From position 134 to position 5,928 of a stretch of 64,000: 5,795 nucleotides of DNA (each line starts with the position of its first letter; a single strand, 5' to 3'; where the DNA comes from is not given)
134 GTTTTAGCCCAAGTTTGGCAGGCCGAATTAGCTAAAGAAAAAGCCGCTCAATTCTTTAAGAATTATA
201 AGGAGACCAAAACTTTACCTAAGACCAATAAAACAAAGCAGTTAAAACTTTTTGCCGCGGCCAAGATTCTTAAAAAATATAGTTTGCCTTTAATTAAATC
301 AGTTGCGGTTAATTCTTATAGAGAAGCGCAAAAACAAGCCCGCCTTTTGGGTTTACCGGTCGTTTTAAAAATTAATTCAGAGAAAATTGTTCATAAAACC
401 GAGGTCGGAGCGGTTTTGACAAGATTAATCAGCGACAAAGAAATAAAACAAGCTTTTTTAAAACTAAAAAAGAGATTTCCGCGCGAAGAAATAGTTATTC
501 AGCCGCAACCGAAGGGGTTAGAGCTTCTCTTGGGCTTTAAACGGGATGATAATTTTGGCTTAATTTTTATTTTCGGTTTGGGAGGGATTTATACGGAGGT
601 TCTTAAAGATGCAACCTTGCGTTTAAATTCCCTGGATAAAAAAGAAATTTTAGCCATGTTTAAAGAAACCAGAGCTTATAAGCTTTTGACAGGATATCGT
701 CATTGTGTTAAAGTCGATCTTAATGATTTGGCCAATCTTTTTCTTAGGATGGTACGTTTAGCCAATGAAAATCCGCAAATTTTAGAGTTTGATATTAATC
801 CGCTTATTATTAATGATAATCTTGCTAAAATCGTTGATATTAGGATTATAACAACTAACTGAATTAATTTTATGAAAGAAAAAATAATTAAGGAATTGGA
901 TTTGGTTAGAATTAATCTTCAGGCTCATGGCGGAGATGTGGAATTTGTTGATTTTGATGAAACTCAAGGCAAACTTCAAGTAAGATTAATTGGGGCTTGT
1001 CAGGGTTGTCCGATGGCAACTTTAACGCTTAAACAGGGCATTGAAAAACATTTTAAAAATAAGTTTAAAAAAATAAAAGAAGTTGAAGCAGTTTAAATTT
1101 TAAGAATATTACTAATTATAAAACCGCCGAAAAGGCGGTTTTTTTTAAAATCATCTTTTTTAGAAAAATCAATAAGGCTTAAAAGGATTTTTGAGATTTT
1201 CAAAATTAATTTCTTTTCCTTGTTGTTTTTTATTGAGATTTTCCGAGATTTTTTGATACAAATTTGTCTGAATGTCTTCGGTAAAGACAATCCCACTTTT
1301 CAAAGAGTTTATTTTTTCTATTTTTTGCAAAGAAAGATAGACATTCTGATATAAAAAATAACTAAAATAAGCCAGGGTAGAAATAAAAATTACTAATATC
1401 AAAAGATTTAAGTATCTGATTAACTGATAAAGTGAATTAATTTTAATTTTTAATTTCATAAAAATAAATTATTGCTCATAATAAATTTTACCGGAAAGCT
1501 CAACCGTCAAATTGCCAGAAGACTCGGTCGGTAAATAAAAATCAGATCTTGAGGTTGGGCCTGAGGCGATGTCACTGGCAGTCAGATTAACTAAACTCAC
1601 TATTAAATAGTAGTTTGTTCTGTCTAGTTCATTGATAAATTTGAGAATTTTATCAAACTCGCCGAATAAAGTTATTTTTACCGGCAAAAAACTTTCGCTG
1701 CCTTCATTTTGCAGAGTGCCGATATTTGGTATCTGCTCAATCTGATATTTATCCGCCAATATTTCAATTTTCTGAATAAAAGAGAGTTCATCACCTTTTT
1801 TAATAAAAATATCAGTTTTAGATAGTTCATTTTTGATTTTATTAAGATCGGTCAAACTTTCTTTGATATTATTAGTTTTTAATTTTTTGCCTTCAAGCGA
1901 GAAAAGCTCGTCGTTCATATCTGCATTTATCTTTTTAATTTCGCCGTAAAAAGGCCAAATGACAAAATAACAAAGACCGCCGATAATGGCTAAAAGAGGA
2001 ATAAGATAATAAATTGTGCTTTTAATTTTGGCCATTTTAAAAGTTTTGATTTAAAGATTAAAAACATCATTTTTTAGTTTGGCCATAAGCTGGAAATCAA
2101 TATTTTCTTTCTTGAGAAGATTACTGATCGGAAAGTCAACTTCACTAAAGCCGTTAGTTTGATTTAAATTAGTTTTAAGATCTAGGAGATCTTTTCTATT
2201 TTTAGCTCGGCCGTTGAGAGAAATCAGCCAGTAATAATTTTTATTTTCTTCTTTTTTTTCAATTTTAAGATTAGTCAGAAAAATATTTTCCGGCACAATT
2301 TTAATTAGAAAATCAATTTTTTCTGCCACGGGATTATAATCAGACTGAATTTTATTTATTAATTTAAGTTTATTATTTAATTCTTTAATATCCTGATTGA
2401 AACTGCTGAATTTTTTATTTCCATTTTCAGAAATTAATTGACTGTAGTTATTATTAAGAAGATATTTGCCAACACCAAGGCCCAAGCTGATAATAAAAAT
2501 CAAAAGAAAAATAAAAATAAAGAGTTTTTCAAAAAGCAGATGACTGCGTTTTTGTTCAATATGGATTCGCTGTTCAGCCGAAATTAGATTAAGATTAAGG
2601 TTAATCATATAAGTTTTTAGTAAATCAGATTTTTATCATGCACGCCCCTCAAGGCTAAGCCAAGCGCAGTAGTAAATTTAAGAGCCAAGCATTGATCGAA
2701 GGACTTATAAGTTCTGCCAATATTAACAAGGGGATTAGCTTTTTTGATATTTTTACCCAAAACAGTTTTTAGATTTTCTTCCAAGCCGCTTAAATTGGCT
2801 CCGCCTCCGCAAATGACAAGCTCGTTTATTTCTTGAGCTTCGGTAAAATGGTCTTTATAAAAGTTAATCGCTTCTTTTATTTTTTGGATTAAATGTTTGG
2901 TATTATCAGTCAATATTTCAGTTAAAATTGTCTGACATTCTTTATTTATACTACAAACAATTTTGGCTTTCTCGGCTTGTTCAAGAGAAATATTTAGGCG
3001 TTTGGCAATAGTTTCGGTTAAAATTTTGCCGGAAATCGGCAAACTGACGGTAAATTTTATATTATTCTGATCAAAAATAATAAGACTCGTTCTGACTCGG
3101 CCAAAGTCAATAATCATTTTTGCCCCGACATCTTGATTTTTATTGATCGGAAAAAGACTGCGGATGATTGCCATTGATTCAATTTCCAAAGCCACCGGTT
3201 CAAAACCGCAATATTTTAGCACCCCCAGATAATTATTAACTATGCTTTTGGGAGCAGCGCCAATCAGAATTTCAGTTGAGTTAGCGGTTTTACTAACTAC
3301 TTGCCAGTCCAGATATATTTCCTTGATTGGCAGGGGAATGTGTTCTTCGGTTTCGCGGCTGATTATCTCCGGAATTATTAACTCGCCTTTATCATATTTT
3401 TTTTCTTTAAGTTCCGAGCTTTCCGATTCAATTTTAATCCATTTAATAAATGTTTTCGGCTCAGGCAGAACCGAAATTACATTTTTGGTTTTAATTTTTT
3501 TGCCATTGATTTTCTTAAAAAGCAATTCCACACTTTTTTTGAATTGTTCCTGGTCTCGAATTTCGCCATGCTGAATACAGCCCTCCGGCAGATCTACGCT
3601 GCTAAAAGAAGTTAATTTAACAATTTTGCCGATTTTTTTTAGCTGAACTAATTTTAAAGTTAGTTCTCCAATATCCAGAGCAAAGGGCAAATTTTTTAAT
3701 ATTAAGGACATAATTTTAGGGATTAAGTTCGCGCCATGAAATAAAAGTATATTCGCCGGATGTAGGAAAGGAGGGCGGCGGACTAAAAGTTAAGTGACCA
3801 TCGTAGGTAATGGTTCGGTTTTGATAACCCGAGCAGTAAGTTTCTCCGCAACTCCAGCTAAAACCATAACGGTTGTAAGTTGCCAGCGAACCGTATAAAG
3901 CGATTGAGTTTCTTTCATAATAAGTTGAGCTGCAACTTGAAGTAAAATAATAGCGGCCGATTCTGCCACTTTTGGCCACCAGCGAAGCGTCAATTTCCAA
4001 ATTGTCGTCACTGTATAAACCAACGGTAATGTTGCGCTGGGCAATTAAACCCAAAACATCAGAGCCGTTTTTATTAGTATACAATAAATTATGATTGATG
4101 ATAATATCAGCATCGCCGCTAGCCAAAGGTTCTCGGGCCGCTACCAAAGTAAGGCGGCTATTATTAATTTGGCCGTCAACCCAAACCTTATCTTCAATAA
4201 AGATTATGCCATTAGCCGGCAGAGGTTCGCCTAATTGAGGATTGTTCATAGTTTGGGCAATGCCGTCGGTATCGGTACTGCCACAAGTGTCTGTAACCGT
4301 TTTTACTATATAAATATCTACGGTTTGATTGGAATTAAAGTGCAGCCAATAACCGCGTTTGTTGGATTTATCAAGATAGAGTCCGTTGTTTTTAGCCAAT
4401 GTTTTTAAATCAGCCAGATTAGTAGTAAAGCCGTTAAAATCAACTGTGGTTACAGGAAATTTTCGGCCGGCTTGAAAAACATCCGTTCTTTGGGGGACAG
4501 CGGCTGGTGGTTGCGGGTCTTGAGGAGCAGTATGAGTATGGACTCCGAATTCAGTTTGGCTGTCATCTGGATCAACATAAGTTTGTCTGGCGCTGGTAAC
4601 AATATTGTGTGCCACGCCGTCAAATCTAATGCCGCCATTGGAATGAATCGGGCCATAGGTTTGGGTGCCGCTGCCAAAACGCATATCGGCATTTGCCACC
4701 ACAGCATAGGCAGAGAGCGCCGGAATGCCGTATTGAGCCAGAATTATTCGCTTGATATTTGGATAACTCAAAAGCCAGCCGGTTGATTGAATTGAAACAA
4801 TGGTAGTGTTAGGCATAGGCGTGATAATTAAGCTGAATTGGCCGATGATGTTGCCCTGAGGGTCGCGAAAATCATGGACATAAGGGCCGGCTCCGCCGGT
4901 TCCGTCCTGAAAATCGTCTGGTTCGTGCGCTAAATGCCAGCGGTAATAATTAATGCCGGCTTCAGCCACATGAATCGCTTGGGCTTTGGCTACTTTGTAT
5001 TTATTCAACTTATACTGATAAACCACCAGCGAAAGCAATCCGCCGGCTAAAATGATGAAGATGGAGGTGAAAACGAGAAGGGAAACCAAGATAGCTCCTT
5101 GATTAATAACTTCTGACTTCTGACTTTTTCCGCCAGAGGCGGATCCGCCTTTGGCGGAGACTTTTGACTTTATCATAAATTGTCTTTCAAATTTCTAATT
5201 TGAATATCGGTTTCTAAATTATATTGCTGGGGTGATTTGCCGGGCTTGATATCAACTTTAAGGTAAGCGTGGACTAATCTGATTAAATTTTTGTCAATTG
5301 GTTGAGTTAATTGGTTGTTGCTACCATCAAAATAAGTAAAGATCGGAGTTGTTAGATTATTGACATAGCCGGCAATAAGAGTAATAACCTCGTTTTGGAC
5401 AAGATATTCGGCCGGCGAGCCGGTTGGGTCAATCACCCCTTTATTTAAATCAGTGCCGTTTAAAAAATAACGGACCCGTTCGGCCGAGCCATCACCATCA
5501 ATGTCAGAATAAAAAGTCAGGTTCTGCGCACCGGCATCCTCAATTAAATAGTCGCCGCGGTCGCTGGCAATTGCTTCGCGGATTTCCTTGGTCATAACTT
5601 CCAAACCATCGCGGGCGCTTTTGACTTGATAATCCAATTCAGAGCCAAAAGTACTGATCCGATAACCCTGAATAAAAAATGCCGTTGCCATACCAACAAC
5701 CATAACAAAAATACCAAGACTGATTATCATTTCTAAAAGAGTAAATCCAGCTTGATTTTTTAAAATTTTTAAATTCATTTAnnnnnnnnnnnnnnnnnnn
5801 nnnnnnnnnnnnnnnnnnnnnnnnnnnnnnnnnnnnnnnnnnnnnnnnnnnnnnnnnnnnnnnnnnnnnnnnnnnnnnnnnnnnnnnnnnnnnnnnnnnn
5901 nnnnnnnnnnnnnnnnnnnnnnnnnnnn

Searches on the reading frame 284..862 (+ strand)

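Call 18: search_protein_families(library=pfam, proteins=[window:284-862:+], max_evalue=0.001)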
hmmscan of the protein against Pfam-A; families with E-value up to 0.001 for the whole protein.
window:284-862:+ (192 aa): 1 family
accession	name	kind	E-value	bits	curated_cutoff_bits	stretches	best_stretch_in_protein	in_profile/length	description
PF13549.11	ATP-grasp_5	-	1e-49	169.3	27.6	1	2-189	25-220/221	ATP-grasp domain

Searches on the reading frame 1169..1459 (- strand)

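Call 30: search_protein_families(library=pfam, proteins=[window:1169-1459:-], max_evalue=10)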
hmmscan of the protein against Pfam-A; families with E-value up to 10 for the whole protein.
window:1169-1459:- (96 aa): 1 family
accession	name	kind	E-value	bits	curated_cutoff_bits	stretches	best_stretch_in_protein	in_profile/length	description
PF13786.12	DUF4179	-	0.0072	17.2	30.1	1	19-86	9-74/94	Domain of unknown function (DUF4179)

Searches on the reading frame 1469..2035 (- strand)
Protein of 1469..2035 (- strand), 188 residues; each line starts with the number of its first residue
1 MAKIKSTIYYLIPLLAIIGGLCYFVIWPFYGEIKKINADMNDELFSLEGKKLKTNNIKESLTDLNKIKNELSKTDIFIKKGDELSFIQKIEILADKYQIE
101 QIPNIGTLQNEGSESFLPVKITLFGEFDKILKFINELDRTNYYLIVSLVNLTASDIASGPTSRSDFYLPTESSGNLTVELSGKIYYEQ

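Call 5: search_protein_families(library=pfam, proteins=[window:1469-2035:-], max_evalue=0.1)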
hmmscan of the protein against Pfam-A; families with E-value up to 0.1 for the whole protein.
window:1469-2035:- (188 aa): 0 families

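Call 6: search_protein_families(library=ncbifam, proteins=[window:1469-2035:-], max_evalue=0.1)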
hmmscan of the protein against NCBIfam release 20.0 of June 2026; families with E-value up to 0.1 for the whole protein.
window:1469-2035:- (188 aa): 1 family
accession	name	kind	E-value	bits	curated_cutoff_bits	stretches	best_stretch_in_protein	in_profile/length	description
NF040576.1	T2SS_GspM_XpsM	equivalog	0.1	12.3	60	0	109-180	108-172/180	type II secretion system protein GspM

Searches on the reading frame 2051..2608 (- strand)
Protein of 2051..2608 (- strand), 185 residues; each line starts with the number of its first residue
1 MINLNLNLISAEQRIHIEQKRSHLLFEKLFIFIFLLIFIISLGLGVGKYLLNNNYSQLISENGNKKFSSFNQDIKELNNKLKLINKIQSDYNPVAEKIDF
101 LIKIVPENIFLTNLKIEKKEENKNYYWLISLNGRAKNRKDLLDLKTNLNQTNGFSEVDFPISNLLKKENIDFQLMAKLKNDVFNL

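Call 5: search_protein_families(library=pfam, proteins=[window:2051-2608:-], max_evalue=0.1)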
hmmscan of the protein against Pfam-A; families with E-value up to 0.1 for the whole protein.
window:2051-2608:- (185 aa): 2 families
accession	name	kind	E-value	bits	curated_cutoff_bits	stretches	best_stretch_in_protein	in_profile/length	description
PF05137.18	PilN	-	2.7e-07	31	22.8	1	100-176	5-76/78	Fimbrial assembly protein (PilN)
PF13623.11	SurA_N_2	-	0.013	15.8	28.5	1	20-83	6-69/145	SurA-like N-terminal domain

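Call 6: search_protein_families(library=ncbifam, proteins=[window:2051-2608:-], max_evalue=0.1)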
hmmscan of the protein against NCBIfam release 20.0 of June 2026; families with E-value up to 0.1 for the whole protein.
window:2051-2608:- (185 aa): 1 family
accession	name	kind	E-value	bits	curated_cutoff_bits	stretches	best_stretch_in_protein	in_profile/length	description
NF058541.1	SusR_regulator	equivalog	0.0072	15.6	480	1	6-91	287-371/515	SusR family glycan utilization regulator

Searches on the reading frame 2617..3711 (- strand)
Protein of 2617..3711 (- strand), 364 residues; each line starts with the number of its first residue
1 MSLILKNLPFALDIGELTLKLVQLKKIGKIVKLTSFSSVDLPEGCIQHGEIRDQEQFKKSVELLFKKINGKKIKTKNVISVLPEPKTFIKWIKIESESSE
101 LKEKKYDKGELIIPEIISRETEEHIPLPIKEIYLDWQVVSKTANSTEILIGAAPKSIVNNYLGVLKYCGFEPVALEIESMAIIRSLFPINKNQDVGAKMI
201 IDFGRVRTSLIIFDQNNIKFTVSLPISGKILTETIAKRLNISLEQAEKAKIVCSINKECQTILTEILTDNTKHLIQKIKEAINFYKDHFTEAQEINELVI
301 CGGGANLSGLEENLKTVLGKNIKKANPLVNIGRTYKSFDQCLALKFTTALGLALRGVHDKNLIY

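Call 5: search_protein_families(library=pfam, proteins=[window:2617-3711:-], max_evalue=0.1)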
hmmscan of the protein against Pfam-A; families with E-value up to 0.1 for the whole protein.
window:2617-3711:- (364 aa): 5 families
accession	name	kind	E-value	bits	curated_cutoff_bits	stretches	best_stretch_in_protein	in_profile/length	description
PF11104.14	PilM_2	-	6.7e-41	140.8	27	1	12-356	2-339/340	Type IV pilus assembly protein PilM;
PF14450.12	FtsA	-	4.2e-13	50.2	31.8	1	200-328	2-113/127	Cell division protein FtsA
PF06723.19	MreB_Mbl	-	6.9e-05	22.3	27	0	263-325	242-304/327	MreB/Mbl protein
PF25614.1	PhiKZ_VTX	-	0.025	14.2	27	1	228-315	133-216/303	Bacteriophage PhiKZ vertex-binding protein gp28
PF00012.26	HSP70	-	0.033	12.8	20.6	1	250-324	278-356/599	Hsp70 protein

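Call 6: search_protein_families(library=ncbifam, proteins=[window:2617-3711:-], max_evalue=0.1)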
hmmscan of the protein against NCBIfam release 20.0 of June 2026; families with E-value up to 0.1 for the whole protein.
window:2617-3711:- (364 aa): 15 families
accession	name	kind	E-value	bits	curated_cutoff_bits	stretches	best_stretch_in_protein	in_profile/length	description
TIGR01175.1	pilM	subfamily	4.3e-51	174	133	1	10-357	6-348/348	type IV pilus assembly protein PilM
NF045709.1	Amuc_1101_fam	equivalog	9.5e-23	80.8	650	1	76-357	70-350/608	Amuc_1101 family PilM-like pilus complex protein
TIGR01174.1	ftsA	equivalog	1.1e-17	64.2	175.85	1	61-352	68-368/371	cell division protein FtsA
TIGR02529.1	EutJ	subfamily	1.9e-07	30.8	152.1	1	194-326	106-226/239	ethanolamine utilization protein EutJ family protein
NF011660.0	PRK15080.1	equivalog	1.3e-06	27.9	182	1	194-325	139-258/277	ethanolamine utilization protein EutJ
TIGR00904.1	mreB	subfamily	0.0021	17.2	365.75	0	263-324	249-310/334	MreB/Mrl family cell shape determining protein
NF010539.0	PRK13927.1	subfamily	0.0079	15.1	293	0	263-325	249-311/339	rod shape-determining protein MreB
NF053558.1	BeeR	equivalog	0.009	15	530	1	249-346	248-336/349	BeeR family actin-like protein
NF007009.0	PRK09472.1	equivalog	0.011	14.8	409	0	190-252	199-260/420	cell division protein FtsA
NF003520.0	PRK05183.1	subfamily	0.016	13.7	620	1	233-321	269-360/621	Fe-S protein assembly chaperone HscA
NF040964.1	MamK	subfamily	0.017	14.2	400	1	246-319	230-294/335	MamK family actin-like protein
TIGR00329.1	gcp_kae1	subfamily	0.031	13.5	207.8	1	250-320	229-284/305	tRNA (adenosine(37)-N6)-threonylcarbamoyltransferase complex transferase subunit TsaD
TIGR03723.1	T6A_TsaD_YgjD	equivalog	0.065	12.4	296.1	0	245-320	225-285/314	tRNA (adenosine(37)-N6)-threonylcarbamoyltransferase complex transferase subunit TsaD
NF007148.0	PRK09585.3-2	equivalog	0.086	11.5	387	0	285-319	296-330/386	anhydro-N-acetylmuramic acid kinase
NF045711.1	sulf_resp_HmcF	equivalog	0.099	11.4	750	0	240-312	324-390/457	sulfate respiration complex iron-sulfur protein HmcF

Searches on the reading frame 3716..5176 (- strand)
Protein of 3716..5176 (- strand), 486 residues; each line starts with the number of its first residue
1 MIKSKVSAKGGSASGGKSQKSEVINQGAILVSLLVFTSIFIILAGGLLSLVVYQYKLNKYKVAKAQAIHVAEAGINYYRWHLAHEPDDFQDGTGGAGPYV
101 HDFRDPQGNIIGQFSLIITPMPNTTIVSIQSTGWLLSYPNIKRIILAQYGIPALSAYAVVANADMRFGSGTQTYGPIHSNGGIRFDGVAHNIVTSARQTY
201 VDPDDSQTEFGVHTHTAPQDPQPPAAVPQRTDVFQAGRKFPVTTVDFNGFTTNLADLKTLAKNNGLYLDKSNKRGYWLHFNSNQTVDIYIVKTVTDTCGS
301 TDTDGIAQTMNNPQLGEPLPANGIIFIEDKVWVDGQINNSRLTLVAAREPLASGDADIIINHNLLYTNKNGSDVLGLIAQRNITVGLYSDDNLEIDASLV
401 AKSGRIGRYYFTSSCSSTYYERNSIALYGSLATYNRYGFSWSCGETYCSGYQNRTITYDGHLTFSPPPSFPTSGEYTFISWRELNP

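Call 5: search_protein_families(library=pfam, proteins=[window:3716-5176:-], max_evalue=0.1)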
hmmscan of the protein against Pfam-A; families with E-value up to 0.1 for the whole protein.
window:3716-5176:- (486 aa): 0 families

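Call 6: search_protein_families(library=ncbifam, proteins=[window:3716-5176:-], max_evalue=0.1)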
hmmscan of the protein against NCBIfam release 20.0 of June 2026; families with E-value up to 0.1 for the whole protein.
window:3716-5176:- (486 aa): 1 family
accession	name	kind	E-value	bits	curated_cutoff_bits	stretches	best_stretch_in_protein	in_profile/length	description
NF000255.1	macrolide_MphF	exception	0.078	12.3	650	0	238-304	72-137/299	Mph(F) family macrolide 2'-phosphotransferase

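Call 30: search_protein_families(library=pfam, proteins=[window:3716-5176:-], max_evalue=10)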
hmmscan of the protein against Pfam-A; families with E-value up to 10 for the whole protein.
window:3716-5176:- (486 aa): 0 families

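Call 41: find_homologous_proteins(query=window:3719-5176:-, max_evalue=0.001)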
Query window:3719-5176:- (486 aa): 3438 proteins with E <= 0.001 among 8000 candidates; the best 120 are listed.
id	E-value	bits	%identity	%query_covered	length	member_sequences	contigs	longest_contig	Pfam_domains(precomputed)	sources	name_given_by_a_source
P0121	0.0e+0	1117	100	100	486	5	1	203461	-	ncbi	ncbi:MAG: hypothetical protein V1892_01945 [bacterium]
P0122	4.1e-261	885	81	95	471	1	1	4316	-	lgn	-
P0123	6.6e-248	841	79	95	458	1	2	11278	-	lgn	-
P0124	5.0e-167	574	55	96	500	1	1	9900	-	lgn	-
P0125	1.3e-164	566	53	97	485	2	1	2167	-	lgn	-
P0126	1.9e-162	559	54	95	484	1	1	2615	-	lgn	-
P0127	2.9e-159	549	51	95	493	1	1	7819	-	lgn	-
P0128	1.2e-158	547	52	94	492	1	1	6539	-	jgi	-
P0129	5.5e-158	544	51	97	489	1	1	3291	-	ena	-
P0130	3.2e-157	542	53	94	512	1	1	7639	-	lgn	-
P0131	1.7e-156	540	54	95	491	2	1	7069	-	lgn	-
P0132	1.9e-156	539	53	94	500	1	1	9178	-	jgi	-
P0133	3.6e-156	539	54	94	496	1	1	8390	PF14341.12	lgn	-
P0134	2.2e-155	536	52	94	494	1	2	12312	-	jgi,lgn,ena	-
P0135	3.9e-155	535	52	95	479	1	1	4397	-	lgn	-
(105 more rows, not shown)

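Call 51: predict_structure(alignment_id=A2)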
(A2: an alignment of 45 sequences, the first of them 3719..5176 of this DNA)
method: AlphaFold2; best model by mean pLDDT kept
length: 486 residues; sequences in the alignment: 45
mean_pLDDT: 83.8   pTM: 0.72
mean pLDDT of the five models: 83.8, 79.8, 78.5, 78.3, 77.4
residues with pLDDT >= 90: 247; 70-90: 159; 50-70: 56; < 50: 24
segments of 3 or more residues with pLDDT < 50: 1-23
pLDDT, mean of each block of 10 residues (from residue 1): 44 39 56 82 81 85 93 92 81 78 93 92 77 95 91 82 92 95 96 96 91 96 96 96 80 79 92 93 95 71 66 89 92 94 92 89 93 90 86 93 85 65 90 85 59 91 63 69 84
secondary structure, 60 per line:
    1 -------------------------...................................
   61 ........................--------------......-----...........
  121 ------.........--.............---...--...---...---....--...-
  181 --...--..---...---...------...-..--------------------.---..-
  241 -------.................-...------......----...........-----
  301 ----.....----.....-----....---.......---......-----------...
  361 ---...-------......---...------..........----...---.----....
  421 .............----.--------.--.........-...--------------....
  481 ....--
elements in order: H26-84 E99-104 E110-120 E127-135 E138-150 E159-161 E165-167 E171-174 E177-179 E183-185 E193-195 E199-201 E208-210 H248-264 E266-268 E275-280 E285-295 E305-309 E314-318 E324-327 E331-337 E341-346 E358-360 E364-366 E374-379 E383-385 E392-401 E406-408 H417-420 E421-433 E450-458 E477-484

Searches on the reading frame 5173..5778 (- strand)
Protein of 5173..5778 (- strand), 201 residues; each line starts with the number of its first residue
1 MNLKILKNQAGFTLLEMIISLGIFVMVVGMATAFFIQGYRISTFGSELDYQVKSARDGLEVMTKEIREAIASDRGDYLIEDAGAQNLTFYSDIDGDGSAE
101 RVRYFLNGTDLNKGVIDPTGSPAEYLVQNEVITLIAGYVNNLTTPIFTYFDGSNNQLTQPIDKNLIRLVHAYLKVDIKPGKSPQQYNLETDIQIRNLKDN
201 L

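Call 5: search_protein_families(library=pfam, proteins=[window:5173-5778:-], max_evalue=0.1)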
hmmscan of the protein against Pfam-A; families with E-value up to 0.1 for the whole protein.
window:5173-5778:- (201 aa): 1 family
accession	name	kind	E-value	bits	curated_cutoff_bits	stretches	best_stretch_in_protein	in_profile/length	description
PF07963.17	N_methyl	-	2.9e-07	30.2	21.2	1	7-31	2-26/27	Prokaryotic N-terminal methylation motif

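Call 6: search_protein_families(library=ncbifam, proteins=[window:5173-5778:-], max_evalue=0.1)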
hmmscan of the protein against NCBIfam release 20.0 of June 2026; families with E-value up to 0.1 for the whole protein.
window:5173-5778:- (201 aa): 8 families
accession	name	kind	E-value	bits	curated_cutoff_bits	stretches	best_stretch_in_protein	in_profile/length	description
NF041013.1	T4P_ComGE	equivalog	0.00013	22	49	1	7-30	1-24/83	competence type IV pilus minor pilin ComGE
TIGR02532.1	IV_pilin_GFxxxE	domain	0.00034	20.3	16.3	1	9-31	1-23/24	prepilin-type N-terminal cleavage/methylation domain-containing protein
NF041002.1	pilin_ComGF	equivalog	0.00049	20.3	80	1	9-41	1-33/139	competence type IV pilus minor pilin ComGF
NF007660.0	PRK10332.1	equivalog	0.0088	16.5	86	1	5-34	4-33/107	prepilin-type N-terminal cleavage/methylation domain-containing protein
TIGR02599.1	TIGR02599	subfamily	0.0091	15.3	256.5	1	11-84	1-74/361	Verru_Chthon cassette protein C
NF040982.1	ComGD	equivalog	0.024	15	70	1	10-35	2-27/139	competence type IV pilus minor pilin ComGD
TIGR01708.2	typeII_sec_gspH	equivalog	0.032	14.2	80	1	9-35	1-27/169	type II secretion system minor pseudopilin GspH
NF007800.0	PRK10506.1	equivalog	0.071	12.9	158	1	5-30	4-29/163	prepilin peptidase-dependent protein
